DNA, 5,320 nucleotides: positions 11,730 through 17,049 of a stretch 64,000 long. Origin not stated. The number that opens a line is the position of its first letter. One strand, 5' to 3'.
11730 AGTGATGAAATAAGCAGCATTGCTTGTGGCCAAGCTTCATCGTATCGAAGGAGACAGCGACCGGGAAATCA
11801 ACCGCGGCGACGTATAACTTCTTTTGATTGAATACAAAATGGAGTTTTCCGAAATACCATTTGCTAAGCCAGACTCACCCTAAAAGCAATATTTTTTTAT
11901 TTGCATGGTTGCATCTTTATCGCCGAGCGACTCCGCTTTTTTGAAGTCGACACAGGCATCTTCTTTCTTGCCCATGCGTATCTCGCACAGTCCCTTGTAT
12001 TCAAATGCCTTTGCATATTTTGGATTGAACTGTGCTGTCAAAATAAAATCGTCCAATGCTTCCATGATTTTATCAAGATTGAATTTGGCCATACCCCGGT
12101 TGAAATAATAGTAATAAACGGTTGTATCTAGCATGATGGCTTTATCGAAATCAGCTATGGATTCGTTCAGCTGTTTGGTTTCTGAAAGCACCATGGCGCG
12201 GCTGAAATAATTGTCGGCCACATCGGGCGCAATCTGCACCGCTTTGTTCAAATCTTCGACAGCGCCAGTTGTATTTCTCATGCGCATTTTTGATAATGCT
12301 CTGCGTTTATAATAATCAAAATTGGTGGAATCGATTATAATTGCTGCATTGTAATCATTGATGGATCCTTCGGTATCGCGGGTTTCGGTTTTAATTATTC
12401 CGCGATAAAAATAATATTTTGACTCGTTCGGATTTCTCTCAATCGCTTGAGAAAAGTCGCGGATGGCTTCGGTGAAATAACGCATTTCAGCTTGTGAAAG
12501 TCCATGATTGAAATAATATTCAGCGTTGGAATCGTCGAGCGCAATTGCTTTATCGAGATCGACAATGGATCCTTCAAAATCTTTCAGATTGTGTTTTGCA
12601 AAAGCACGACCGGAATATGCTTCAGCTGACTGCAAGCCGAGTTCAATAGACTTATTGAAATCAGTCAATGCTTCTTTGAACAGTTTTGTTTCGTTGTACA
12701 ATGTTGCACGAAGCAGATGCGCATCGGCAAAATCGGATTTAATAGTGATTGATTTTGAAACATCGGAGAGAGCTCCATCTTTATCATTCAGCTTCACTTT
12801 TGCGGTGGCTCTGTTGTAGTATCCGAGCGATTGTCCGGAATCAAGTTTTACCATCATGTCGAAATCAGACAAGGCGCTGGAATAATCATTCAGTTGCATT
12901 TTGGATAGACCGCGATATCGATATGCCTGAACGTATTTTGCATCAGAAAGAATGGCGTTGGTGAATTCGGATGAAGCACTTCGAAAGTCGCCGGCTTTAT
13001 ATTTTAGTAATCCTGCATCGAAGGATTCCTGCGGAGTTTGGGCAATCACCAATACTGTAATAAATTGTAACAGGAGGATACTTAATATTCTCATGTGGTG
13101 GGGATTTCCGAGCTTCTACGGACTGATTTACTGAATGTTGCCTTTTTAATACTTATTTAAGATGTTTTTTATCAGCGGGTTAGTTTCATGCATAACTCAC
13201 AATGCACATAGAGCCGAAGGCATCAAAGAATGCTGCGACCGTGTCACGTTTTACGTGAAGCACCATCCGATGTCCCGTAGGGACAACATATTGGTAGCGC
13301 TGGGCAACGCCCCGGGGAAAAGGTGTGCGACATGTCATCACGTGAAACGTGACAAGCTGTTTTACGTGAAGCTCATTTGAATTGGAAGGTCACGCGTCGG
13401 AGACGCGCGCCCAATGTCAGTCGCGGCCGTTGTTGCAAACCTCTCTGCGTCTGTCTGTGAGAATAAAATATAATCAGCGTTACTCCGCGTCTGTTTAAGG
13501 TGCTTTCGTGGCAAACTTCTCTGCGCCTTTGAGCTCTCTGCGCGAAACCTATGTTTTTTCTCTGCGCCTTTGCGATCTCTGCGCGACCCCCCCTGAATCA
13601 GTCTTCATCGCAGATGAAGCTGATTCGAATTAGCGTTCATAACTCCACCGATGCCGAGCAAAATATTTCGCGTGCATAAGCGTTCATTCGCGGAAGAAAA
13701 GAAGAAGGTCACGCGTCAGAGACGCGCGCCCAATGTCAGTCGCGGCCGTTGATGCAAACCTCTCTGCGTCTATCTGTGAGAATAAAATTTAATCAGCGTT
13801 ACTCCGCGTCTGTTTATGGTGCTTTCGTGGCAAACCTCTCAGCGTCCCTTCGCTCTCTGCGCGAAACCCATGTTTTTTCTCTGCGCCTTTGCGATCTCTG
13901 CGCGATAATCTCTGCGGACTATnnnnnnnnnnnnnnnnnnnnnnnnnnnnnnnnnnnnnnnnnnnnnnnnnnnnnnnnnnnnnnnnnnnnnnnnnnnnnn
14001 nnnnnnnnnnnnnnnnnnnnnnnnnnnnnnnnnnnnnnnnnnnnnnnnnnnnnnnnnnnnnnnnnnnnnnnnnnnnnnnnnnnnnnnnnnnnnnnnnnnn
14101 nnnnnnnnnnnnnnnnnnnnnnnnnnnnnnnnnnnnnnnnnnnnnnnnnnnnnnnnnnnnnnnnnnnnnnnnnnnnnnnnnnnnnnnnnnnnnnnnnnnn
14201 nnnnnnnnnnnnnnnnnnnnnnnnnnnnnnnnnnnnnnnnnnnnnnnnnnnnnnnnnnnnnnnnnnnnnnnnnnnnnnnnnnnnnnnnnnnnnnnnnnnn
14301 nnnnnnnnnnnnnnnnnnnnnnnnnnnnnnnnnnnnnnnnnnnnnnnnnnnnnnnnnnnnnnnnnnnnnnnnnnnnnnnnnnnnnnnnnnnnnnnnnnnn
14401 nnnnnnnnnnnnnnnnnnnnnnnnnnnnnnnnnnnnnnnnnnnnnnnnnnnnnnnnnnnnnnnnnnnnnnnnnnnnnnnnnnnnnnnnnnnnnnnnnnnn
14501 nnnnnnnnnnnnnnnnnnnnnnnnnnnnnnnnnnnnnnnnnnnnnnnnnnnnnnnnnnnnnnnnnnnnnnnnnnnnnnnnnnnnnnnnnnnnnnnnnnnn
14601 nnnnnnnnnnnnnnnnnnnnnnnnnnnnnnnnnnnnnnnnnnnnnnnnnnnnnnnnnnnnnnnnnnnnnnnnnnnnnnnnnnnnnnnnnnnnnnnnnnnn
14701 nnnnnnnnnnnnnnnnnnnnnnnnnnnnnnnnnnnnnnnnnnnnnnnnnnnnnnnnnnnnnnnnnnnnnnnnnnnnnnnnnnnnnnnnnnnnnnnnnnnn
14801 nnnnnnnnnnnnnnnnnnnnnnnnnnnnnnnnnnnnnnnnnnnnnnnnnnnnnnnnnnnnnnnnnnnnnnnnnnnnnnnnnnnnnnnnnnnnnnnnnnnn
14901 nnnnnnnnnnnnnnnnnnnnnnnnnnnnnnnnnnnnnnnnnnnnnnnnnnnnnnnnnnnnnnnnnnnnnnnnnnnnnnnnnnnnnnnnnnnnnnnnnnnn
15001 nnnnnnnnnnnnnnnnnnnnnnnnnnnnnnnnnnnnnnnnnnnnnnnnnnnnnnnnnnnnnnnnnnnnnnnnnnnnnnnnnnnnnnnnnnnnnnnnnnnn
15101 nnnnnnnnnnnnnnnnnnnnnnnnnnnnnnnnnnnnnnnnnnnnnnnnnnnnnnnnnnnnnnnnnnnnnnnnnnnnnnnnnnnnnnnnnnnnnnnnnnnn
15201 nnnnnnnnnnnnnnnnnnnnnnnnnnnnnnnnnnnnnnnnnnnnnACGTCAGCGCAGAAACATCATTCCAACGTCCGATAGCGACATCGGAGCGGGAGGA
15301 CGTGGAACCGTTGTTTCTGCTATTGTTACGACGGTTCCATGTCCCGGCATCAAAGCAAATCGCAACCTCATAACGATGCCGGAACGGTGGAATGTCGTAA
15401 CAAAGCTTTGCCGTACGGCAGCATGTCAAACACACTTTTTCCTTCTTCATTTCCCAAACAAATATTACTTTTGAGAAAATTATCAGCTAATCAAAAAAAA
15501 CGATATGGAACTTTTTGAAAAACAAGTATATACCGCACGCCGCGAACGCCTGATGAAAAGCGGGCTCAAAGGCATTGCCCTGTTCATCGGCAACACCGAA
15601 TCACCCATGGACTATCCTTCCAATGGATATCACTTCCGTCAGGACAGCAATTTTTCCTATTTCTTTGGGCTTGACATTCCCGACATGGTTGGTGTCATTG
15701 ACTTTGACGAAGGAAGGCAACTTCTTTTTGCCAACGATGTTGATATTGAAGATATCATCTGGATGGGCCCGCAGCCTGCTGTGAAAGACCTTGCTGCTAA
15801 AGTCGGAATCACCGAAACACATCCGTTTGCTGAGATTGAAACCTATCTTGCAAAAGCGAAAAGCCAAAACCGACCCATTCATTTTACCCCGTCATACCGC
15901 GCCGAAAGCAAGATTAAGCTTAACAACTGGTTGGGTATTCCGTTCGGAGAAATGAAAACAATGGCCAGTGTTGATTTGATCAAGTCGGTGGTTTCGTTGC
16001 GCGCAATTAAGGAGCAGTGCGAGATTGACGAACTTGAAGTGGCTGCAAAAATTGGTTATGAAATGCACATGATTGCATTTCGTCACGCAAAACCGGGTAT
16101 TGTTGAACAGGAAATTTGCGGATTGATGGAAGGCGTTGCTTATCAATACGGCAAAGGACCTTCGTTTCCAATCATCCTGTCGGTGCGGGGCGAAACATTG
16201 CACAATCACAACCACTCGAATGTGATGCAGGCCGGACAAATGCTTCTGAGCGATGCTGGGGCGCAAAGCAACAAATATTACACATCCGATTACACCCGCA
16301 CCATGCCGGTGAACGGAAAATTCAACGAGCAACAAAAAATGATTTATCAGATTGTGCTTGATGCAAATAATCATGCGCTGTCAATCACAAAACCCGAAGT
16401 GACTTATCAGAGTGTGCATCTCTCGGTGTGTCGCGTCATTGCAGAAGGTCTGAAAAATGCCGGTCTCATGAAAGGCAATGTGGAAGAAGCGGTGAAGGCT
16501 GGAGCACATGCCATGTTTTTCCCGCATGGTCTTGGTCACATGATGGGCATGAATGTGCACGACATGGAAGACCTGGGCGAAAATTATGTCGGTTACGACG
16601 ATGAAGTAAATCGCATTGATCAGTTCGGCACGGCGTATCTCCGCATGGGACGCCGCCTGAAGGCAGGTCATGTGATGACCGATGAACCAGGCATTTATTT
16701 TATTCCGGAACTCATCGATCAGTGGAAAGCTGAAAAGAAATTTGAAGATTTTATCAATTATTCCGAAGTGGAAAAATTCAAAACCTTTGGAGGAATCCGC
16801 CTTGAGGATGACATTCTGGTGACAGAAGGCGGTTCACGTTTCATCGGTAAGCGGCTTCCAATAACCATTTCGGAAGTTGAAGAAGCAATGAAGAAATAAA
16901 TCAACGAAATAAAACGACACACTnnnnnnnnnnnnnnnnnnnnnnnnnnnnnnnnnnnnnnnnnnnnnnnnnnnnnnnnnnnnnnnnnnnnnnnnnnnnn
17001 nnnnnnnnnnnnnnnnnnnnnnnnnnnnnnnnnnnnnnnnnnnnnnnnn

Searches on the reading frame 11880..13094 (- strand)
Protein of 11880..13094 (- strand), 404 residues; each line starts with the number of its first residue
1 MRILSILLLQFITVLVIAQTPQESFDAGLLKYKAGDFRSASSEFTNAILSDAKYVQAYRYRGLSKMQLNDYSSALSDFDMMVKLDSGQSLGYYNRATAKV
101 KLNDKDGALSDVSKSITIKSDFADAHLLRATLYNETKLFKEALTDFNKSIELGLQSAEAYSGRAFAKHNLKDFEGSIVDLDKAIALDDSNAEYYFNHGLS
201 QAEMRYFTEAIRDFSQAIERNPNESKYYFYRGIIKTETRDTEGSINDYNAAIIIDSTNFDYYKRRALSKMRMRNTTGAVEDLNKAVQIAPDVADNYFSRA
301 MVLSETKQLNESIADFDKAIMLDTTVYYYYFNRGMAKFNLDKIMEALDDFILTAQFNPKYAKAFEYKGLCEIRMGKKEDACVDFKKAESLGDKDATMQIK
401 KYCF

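Call 29: search_protein_families(library=pfam, proteins=[window:11880-13094:-], max_evalue=0.001)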
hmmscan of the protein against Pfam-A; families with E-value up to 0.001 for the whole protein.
window:11880-13094:- (404 aa): 13 families
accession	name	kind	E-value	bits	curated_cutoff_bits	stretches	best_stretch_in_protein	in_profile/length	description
PF00515.34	TPR_1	-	4.2e-39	131.2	27.8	0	157-190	1-34/34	Tetratricopeptide repeat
PF07719.23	TPR_2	-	5.2e-36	120.2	27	0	191-223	1-33/34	Tetratricopeptide repeat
PF13414.12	TPR_11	-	1.2e-24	86.2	26.8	1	171-203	8-40/42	TPR repeat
PF13371.12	TPR_9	-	2.6e-23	82.3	35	0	66-132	6-72/73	Tetratricopeptide repeat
PF13181.12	TPR_8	-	2e-22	77.8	25.7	0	191-223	1-33/34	Tetratricopeptide repeat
PF13432.12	TPR_16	-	4.4e-21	75.4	32.7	1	26-87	2-63/65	Tetratricopeptide repeat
PF13431.12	TPR_17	-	1.7e-19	68.8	24.4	0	214-241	2-29/34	Tetratricopeptide repeat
PF13428.12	TPR_14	-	1.6e-08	34.8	23.5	0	124-164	2-42/44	Tetratricopeptide repeat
PF13424.12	TPR_12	-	5e-06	27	30.1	0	123-170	3-51/77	Tetratricopeptide repeat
PF13174.12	TPR_6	-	5.4e-06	27.1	26.3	0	194-223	3-32/33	Tetratricopeptide repeat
PF25570.1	TPR_DENND3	-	7.1e-06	26.4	27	0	307-351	29-71/115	DENND3-like, TPR repeats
PF14559.12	TPR_19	-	8.4e-05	23.3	25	0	273-313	5-45/68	Tetratricopeptide repeat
PF23914.1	TPR_CcmH_CycH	-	0.00012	22.3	42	0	270-308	61-99/158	Cytochrome c-type biogenesis protein H TPR domain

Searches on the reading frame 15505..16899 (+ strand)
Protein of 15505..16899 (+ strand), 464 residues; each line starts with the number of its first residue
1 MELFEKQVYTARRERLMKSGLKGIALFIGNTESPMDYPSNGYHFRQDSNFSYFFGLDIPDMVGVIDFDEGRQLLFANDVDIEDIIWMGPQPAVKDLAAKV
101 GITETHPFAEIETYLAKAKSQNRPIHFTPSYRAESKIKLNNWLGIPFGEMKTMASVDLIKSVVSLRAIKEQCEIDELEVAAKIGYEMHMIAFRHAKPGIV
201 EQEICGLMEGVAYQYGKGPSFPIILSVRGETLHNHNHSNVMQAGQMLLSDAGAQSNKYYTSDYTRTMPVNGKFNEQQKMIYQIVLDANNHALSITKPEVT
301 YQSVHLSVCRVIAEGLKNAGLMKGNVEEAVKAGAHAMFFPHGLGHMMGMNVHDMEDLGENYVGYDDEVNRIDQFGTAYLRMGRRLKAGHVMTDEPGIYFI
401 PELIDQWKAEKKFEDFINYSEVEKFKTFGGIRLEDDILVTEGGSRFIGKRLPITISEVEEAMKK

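Call 29: search_protein_families(library=pfam, proteins=[window:15505-16899:+], max_evalue=0.001)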
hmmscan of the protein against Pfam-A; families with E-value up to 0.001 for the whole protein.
window:15505-16899:+ (464 aa): 2 families
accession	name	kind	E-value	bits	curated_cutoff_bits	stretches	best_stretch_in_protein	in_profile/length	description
PF00557.29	Peptidase_M24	-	1.8e-46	159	23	1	177-441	3-208/208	Metallopeptidase family M24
PF05195.22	AMP_N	-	4e-28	98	24.6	1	9-123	1-118/121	Aminopeptidase P, N-terminal domain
